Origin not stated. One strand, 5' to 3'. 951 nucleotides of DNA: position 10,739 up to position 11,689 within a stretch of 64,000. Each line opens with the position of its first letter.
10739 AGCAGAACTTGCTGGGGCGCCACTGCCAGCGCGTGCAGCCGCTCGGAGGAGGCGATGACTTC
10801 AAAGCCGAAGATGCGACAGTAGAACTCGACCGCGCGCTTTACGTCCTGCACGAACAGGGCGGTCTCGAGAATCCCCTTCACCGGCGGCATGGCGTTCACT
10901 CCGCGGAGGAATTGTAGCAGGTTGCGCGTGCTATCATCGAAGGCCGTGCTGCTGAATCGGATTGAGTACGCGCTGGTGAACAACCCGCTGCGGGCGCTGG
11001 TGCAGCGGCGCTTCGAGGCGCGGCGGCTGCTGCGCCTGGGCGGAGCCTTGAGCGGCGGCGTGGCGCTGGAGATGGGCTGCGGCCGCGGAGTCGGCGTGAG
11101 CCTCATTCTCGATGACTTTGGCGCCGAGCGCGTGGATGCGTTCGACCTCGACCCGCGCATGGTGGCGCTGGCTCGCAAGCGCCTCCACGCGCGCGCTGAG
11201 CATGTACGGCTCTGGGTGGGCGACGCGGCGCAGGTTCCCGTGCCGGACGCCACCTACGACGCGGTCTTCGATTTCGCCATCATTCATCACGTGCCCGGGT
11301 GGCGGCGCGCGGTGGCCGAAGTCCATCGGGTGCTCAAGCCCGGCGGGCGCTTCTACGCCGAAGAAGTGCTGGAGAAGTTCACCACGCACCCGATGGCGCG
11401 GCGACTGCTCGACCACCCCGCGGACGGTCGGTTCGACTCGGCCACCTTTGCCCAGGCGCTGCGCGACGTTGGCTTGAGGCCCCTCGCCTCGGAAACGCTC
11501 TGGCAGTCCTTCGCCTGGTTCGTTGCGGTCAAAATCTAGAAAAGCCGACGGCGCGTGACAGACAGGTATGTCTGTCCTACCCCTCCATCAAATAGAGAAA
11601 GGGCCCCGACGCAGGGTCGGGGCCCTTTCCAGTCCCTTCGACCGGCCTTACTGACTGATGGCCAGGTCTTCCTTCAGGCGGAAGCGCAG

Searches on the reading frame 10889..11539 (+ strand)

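Call 3: search_protein_families(library=pfam, proteins=[window:10889-11539:+], max_evalue=0.01)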
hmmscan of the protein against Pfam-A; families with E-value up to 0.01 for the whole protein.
window:10889-11539:+ (216 aa): 10 families
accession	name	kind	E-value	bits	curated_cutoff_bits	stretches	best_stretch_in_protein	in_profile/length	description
PF08241.18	Methyltransf_11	-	6.3e-23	81.7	21.2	1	60-156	1-94/95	Methyltransferase domain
PF13649.12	Methyltransf_25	-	9.6e-22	77.9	27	1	60-153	2-97/97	Methyltransferase domain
PF08242.18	Methyltransf_12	-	1e-15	58.7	30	1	60-155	1-98/98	Methyltransferase domain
PF13489.12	Methyltransf_23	-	1.9e-13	50.9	27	1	43-198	9-161/164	Methyltransferase domain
PF13847.12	Methyltransf_31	-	6.2e-12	45.9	27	1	55-160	3-112/145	Methyltransferase domain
PF01209.24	Ubie_methyltran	-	5e-10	39.6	20.1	1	37-160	29-154/233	ubiE/COQ5 methyltransferase family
PF05148.21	Methyltransf_8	-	3.5e-05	24.2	27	1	99-166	101-165/219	Hypothetical methyltransferase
PF05175.20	MTS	-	0.0016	18.5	23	1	56-153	32-134/170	Methyltransferase small domain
PF00891.24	Methyltransf_2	-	0.0023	17.8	22.3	1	60-157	67-164/210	O-methyltransferase domain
PF01795.25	Methyltransf_5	-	0.0062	16.5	27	1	55-112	20-77/309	MraW methylase family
